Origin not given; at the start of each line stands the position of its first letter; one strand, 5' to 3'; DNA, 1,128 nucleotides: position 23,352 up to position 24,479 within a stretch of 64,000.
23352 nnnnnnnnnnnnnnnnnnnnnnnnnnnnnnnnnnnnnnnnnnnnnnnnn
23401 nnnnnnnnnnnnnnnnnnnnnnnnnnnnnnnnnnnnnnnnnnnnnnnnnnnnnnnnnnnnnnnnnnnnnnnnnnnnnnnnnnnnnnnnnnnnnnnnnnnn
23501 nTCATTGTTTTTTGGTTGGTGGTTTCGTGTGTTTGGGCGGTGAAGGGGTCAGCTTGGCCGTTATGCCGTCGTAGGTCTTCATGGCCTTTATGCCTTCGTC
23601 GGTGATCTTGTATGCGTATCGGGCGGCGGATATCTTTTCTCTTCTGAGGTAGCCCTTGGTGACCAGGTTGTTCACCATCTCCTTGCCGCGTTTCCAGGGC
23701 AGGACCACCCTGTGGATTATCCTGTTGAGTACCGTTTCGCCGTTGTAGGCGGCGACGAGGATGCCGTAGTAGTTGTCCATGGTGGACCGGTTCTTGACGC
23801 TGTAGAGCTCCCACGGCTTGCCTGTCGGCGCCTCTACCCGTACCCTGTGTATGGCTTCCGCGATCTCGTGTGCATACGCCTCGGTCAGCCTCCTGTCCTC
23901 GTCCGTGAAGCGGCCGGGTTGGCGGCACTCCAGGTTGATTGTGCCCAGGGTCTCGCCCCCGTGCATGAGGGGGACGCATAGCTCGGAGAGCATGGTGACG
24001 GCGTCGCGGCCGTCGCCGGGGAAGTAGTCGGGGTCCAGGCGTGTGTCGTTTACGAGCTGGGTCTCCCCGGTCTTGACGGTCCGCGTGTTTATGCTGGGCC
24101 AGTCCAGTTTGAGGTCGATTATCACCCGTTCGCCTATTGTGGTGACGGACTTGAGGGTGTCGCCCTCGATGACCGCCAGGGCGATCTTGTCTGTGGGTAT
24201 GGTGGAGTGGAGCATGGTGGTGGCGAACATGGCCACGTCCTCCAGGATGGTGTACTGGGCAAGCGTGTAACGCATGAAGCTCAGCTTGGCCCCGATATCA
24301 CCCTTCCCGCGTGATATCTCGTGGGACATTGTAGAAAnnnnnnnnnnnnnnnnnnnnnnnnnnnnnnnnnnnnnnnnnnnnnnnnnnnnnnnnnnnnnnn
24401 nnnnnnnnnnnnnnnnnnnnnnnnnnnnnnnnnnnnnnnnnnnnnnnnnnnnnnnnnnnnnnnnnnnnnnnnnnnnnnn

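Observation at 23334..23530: Intergenic repeat copy 1: conserved-loop hairpin with compensatory stem substitutions, then T6 and a about 160-nt G+T-rich tail (includes a G12 homopolymer)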

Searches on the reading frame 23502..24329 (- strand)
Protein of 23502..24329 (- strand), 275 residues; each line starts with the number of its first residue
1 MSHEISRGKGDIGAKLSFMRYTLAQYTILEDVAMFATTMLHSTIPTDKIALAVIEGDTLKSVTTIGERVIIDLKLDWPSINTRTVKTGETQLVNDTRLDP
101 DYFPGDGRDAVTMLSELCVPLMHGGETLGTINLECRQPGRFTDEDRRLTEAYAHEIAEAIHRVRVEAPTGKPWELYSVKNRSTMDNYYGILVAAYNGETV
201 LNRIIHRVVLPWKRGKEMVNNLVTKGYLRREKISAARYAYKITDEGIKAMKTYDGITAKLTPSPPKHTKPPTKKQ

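Call 14: find_encoding_contigs(protein=window:23502-24329:-, flank=3000, max_places=10)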
Protein window:23502-24329:- (275 aa): no gene with exactly this product is on record in the collection.

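Call 19: search_protein_families(library=pfam, proteins=[window:23502-24329:-], max_evalue=0.01)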
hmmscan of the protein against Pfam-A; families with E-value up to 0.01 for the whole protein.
window:23502-24329:- (275 aa): 4 families
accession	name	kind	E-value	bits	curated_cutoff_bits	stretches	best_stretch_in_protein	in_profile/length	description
PF13185.12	GAF_2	-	7.5e-14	52.5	28.6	1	83-161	59-136/136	GAF domain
PF01590.32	GAF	-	1.1e-10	42.6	22.4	1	80-160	55-133/133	GAF domain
PF13492.12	GAF_3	-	1.9e-06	28.7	27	1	106-161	73-128/129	GAF domain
PF14947.12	HTH_45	-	0.0002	21.7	25.5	1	181-256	2-72/77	Winged helix-turn-helix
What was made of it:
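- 23502..24329 (-): GAF and winged-HTH regulator, convergent with copy 1. Its last 15 codons (23505-23549, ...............) are a lineage-specific extension read from the antisense of the tail. Pfam GAF_2, GAF and HTH_45 (call 19).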

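Call 24: find_homologous_proteins(query=window:23502-24329:-)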
Query window:23502-24329:- (275 aa): 93 proteins with E <= 0.001 among 727 candidates.
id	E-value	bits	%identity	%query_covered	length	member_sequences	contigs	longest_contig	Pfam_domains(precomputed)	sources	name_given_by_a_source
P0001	1.3e-167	574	93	98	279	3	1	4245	PF13185.13,PF01590.33,PF13492.13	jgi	jgi:putative methionine-R-sulfoxide reductase with GAF domain/predicted transcriptional regulator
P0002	1.7e-147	508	95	86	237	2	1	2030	PF13185.13,PF01590.33,PF13492.13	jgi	jgi:predicted transcriptional regulator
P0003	2.8e-137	474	80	95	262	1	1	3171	PF13185.13,PF01590.33,PF13492.13,PF14947.13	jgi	-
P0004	1.6e-135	469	79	95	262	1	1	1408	PF13185.13,PF01590.33,PF13492.13,PF14947.13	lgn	-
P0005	4.7e-133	461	79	95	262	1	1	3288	PF13185.13,PF01590.33,PF14947.13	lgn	-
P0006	5.7e-133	460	79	92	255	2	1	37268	PF13185.13,PF01590.33,PF13492.13,PF14947.13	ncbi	-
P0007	8.4e-133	460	79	94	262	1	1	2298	PF13185.13,PF01590.33,PF13492.13,PF14947.13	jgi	jgi:putative methionine-R-sulfoxide reductase with GAF domain/predicted transcriptional regulator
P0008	1.2e-132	459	79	94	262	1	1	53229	PF13185.13,PF01590.33,PF14947.13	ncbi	-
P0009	2.6e-132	458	78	95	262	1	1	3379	PF13185.13,PF01590.33,PF13492.13,PF14947.13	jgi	-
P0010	4.9e-131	454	77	95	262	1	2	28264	PF13185.13,PF01590.33,PF14947.13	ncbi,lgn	-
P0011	3.1e-130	451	77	95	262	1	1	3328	PF13185.13,PF01590.33,PF14947.13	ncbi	-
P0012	2.3e-128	445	81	88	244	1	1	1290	PF13185.13,PF01590.33,PF13492.13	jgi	jgi:putative methionine-R-sulfoxide reductase with GAF domain/predicted transcriptional regulator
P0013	2.7e-126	438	75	95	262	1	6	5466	PF13185.13,PF01590.33,PF14947.13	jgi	jgi:putative methionine-R-sulfoxide reductase with GAF domain/predicted transcriptional regulator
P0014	2.9e-126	438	75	95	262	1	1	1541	PF13185.13,PF01590.33,PF13492.13,PF14947.13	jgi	jgi:putative methionine-R-sulfoxide reductase with GAF domain/predicted transcriptional regulator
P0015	7.7e-125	434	75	95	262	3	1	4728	PF13185.13,PF01590.33,PF14947.13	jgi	-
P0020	6.6e-118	411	76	88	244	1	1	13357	PF13185.13,PF01590.33,PF14947.13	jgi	jgi:putative methionine-R-sulfoxide reductase with GAF domain/predicted transcriptional regulator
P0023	1.1e-108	381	69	95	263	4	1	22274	PF13185.13,PF01590.33,PF14947.13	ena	-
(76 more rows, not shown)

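Call 25: find_encoding_contigs(protein=P0001, flank=4000, max_places=5)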
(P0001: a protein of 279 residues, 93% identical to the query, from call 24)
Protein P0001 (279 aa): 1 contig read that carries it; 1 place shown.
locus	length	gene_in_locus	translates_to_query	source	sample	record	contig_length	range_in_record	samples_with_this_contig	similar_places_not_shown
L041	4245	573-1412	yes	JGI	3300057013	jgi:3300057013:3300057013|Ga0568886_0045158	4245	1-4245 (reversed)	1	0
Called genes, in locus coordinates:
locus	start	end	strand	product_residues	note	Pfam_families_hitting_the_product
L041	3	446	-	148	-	?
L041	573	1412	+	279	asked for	PF01590:GAF, PF13492:GAF_3 (weak), PF13185:GAF_2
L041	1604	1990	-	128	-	-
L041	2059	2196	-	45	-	-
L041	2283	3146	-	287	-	PF04015:DUF362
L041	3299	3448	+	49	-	-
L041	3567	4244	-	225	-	?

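Call 26: find_encoding_contigs(protein=P0002, flank=4000, max_places=5)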
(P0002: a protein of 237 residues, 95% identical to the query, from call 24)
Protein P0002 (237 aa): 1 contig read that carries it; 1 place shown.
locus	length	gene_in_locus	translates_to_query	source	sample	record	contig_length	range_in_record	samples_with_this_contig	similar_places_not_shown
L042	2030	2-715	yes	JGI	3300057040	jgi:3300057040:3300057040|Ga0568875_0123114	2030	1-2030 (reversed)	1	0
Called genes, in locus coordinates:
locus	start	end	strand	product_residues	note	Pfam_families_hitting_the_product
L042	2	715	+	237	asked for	PF01590:GAF, PF13492:GAF_3 (weak), PF13185:GAF_2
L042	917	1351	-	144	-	-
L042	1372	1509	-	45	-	-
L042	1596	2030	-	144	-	?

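Call 27: find_encoding_contigs(protein=P0008, flank=10000, max_places=3)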
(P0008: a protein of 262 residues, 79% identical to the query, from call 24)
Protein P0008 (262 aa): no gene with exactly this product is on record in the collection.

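Call 32: find_encoding_contigs(protein=P0006, flank=10000, max_places=3)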
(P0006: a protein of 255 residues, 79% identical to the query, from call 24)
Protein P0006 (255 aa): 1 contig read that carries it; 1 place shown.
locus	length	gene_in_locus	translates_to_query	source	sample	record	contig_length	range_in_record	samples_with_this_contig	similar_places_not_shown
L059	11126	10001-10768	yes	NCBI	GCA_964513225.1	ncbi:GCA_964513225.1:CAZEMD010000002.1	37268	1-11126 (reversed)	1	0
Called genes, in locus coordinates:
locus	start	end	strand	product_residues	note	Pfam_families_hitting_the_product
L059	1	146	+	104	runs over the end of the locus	PF01402:RHH_1 (weak), PF03683:UPF0175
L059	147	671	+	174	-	PF11848:DUF3368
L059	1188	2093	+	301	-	PF00989:PAS (weak), PF13188:PAS_8, PF13426:PAS_9, PF01590:GAF, PF13185:GAF_2, PF13492:GAF_3 (weak)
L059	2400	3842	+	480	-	PF01546:Peptidase_M20, PF07687:M20_dimer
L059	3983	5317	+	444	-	PF03051:Peptidase_C1_2, PF00112:Peptidase_C1 (faint)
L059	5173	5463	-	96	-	-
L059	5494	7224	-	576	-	PF07969:Amidohydro_3, PF01979:Amidohydro_1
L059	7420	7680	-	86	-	-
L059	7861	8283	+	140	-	PF02566:OsmC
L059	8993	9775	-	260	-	PF00378:ECH_1, PF16113:ECH_2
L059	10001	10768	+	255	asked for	PF01590:GAF, PF13492:GAF_3 (weak), PF13185:GAF_2, PF14947:HTH_45 (weak)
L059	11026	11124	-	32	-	?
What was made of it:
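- Tried and rejected: L059 keeps part of the gene order (GAF, ECH, amidohydrolase, PAS-GAF), which argues for an ordinary chromosomal region (call 32).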

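Call 33: find_encoding_contigs(protein=P0010, flank=10000, max_places=3)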
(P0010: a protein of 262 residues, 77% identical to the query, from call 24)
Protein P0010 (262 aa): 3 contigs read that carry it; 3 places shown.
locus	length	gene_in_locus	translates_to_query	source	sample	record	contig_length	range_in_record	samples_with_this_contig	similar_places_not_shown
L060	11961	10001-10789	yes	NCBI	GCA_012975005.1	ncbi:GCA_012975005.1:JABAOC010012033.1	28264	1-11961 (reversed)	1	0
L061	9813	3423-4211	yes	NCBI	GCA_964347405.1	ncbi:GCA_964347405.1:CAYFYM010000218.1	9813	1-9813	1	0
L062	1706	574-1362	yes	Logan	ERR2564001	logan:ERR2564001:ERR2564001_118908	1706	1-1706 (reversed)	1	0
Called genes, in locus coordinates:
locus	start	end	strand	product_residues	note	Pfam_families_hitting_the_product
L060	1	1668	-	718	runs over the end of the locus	PF00890:FAD_binding_2, PF01266:DAO (weak), PF07992:Pyr_redox_2, PF13450:NAD_binding_8, PF00037:Fer4, PF14697:Fer4_21, PF12838:Fer4_7, PF02662:FlpD, +8 more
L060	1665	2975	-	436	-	PF00070:Pyr_redox (faint), PF00890:FAD_binding_2 (weak), PF01266:DAO (weak), PF03486:HI0933_like (weak), PF07992:Pyr_redox_2 (weak), PF12831:FAD_oxidored, PF00037:Fer4 (weak), PF07992:Pyr_redox_2 (weak), +1 more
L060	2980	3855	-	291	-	PF02754:CCG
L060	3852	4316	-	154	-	PF13237:Fer4_10, PF13183:Fer4_8, PF13187:Fer4_9, PF13484:Fer4_16 (faint), PF13534:Fer4_17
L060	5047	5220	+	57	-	-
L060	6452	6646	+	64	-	-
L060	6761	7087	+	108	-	PF11756:YgbA_NO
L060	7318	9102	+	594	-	PF01979:Amidohydro_1 (faint), PF07969:Amidohydro_3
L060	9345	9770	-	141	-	-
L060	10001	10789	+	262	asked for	PF01590:GAF, PF13185:GAF_2, PF14947:HTH_45 (faint)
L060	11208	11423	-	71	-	-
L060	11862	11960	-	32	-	?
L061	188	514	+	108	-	PF11756:YgbA_NO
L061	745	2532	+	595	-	PF01979:Amidohydro_1 (faint), PF07969:Amidohydro_3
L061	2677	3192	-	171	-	-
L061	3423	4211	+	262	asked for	PF01590:GAF, PF13185:GAF_2, PF14947:HTH_45 (faint)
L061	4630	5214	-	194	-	-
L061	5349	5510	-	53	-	PF07754:Ribosomal_aS21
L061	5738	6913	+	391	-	PF01306:LacY_symp (faint), PF12832:MFS_1_like, PF13347:MFS_2 (faint), PF00083:Sugar_tr (faint), PF07690:MFS_1, PF12832:MFS_1_like (weak), PF07690:MFS_1, PF05977:MFS_3 (weak)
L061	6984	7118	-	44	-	PF13240:Zn_Ribbon_1 (faint)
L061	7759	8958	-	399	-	PF05834:Lycopene_cycl (faint)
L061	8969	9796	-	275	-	PF00254:FKBP_C (faint), PF22199:FKBP26_IF, PF18046:FKBP26_C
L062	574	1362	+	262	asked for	PF01590:GAF, PF13185:GAF_2, PF14947:HTH_45 (faint)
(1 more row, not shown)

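Call 40: find_encoding_contigs(protein=P0023, flank=10000, max_places=3)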
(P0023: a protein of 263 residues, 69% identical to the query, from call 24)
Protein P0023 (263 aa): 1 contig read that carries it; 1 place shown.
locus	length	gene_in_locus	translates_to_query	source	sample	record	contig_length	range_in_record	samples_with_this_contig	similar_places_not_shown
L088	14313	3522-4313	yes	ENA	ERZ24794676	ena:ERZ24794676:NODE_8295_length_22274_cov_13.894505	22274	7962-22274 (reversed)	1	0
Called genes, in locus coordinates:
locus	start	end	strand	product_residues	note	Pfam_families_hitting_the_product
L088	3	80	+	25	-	?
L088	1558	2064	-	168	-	PF04313:HSDR_N (faint)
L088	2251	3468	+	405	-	PF00072:Response_reg, PF13188:PAS_8, PF13426:PAS_9 (weak), PF01590:GAF, PF13185:GAF_2, PF13492:GAF_3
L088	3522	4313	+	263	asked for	PF01590:GAF, PF13185:GAF_2, PF14947:HTH_45 (faint)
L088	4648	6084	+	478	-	PF23571:GH3_M (weak)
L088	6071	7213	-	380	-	-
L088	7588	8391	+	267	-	PF03023:MurJ, PF13440:Polysacc_synt_3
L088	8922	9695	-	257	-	PF01925:TauE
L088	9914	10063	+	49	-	PF15937:PrlF_antitoxin (weak)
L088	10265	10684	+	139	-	PF00293:NUDIX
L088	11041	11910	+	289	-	-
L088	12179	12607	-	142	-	-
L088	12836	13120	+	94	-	-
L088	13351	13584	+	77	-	PF03683:UPF0175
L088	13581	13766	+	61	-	-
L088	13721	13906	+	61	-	-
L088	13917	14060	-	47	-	PF01934:HepT-like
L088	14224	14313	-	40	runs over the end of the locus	-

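Call 41: find_encoding_contigs(protein=P0020, flank=10000, max_places=3)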
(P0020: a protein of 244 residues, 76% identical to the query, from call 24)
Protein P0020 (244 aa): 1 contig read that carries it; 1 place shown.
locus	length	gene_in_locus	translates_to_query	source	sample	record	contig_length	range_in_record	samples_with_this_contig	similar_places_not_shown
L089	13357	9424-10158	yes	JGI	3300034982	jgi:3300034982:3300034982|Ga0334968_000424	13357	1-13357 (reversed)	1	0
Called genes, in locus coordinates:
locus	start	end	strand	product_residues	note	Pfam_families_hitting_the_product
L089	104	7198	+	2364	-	PF07495:Y_Y_Y, PF18998:Flg_new_2, PF10102:DUF2341, PF18911:PKD_4, PF18911:PKD_4, PF00801:PKD, PF18911:PKD_4, PF03448:MgtE_N, +4 more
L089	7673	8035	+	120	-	PF12773:DZR (weak), PF13240:Zn_Ribbon_1, PF13248:Zn_ribbon_3 (weak)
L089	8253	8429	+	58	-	-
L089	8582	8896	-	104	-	-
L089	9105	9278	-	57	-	-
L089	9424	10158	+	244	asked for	PF01590:GAF, PF13185:GAF_2, PF14947:HTH_45 (weak)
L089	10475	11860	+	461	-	PF00890:FAD_binding_2 (faint), PF01266:DAO (faint), PF03486:HI0933_like (faint), PF07992:Pyr_redox_2, PF13450:NAD_binding_8 (faint), PF13738:Pyr_redox_3, PF00070:Pyr_redox, PF02852:Pyr_redox_dim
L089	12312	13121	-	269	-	PF01145:Band_7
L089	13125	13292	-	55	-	PF01957:NfeD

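Call 72: find_encoding_contigs(protein=P0013, flank=6000, max_places=10)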
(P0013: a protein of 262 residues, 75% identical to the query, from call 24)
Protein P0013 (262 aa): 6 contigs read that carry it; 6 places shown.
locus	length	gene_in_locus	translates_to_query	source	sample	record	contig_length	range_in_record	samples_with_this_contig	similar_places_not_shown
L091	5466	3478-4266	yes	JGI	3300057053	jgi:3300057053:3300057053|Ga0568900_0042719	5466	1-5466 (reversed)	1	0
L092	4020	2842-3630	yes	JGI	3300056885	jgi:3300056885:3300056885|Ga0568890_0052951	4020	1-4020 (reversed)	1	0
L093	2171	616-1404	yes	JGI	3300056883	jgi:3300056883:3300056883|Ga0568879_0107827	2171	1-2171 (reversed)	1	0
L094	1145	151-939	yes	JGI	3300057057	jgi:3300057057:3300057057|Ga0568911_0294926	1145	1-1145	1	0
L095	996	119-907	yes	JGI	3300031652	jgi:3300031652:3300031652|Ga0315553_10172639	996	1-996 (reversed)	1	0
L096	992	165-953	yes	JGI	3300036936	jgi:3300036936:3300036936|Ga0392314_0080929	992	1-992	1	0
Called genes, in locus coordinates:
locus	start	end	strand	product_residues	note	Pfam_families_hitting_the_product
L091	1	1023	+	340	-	?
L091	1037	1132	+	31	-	-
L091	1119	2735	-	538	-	-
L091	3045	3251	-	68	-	-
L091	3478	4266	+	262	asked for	PF01590:GAF, PF13185:GAF_2, PF14947:HTH_45 (weak)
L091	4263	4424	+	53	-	-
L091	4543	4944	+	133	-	PF00072:Response_reg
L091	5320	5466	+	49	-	?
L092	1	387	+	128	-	?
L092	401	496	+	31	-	-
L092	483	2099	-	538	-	-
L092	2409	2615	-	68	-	-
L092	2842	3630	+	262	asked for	PF01590:GAF, PF13185:GAF_2, PF14947:HTH_45 (weak)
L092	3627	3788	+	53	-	-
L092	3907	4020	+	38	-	?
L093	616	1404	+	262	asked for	PF01590:GAF, PF13185:GAF_2, PF14947:HTH_45 (weak)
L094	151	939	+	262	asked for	PF01590:GAF, PF13185:GAF_2, PF14947:HTH_45 (weak)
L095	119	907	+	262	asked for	PF01590:GAF, PF13185:GAF_2, PF14947:HTH_45 (weak)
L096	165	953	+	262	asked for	PF01590:GAF, PF13185:GAF_2, PF14947:HTH_45 (weak)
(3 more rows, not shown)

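Call 84: search_protein_families(library=pfam, proteins=[L088:7588-8391:+, L088:6071-7213:-, L061:4630-5214:-, L089:9105-9278:-, L089:8582-8896:-], max_evalue=0.1)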
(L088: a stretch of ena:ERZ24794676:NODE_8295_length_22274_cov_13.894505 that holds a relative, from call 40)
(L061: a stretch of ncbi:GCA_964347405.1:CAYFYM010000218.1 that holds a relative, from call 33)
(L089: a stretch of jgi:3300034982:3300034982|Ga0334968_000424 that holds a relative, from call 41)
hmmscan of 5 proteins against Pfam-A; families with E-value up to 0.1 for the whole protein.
L088:7588-8391:+ (267 aa): 2 families
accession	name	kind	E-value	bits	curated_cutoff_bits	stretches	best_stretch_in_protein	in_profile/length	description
PF03023.19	MurJ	-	1.1e-12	47.8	27.4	1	19-202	242-433/451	Lipid II flippase MurJ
PF13440.11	Polysacc_synt_3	-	8.7e-12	45.3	23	1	8-84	209-286/293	Polysaccharide biosynthesis protein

L088:6071-7213:- (380 aa): 0 families

L061:4630-5214:- (194 aa): 0 families

L089:9105-9278:- (57 aa): 3 families
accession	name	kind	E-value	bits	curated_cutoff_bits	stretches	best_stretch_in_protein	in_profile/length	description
PF01037.27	AsnC_trans_reg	-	5.8e-05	23.4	25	1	3-38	28-64/73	Lrp/AsnC ligand binding domain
PF22482.2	AsnC_trans_reg_3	-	0.01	16.4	24.4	1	6-51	43-89/95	PF0864 C-terminal dimeric alpha+beta barrel domain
PF13291.12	ACT_4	-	0.054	14.6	27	1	9-38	48-77/80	ACT domain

L089:8582-8896:- (104 aa): 0 families
